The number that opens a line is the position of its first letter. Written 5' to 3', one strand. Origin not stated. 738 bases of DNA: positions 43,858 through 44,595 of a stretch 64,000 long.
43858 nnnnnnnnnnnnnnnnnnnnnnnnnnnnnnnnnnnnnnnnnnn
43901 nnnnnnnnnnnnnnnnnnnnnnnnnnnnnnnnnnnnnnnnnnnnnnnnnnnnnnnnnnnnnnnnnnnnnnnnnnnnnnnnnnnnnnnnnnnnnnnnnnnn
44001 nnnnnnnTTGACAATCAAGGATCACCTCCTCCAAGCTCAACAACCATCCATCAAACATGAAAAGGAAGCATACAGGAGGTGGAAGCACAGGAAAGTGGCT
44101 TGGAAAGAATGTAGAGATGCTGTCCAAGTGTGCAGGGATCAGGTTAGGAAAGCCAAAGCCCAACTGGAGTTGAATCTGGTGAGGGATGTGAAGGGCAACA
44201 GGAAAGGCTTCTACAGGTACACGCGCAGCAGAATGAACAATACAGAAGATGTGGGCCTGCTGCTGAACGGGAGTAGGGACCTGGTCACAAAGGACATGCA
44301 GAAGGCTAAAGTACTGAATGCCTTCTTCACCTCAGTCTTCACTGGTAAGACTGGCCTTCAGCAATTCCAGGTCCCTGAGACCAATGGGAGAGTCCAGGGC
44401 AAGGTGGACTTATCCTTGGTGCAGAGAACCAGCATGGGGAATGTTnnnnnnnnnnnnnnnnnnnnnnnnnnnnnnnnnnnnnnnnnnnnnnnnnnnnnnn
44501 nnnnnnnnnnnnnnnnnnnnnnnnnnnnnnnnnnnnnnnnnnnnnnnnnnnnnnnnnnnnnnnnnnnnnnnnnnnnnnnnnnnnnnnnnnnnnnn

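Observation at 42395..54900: LRR exons embedded in recently duplicated exon+intron cassettes: exon-copy expansion in progress or assembly collapse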

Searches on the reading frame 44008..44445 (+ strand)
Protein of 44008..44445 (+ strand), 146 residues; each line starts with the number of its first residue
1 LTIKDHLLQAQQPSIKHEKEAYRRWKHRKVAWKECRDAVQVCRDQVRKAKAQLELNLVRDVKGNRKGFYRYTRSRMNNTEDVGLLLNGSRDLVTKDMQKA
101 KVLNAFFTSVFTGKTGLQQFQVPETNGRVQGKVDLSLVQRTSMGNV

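Call 57: search_protein_families(library=pfam, proteins=[window:44008-44445:+], max_evalue=0.01)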
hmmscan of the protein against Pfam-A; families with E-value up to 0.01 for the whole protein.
window:44008-44445:+ (146 aa): 0 families
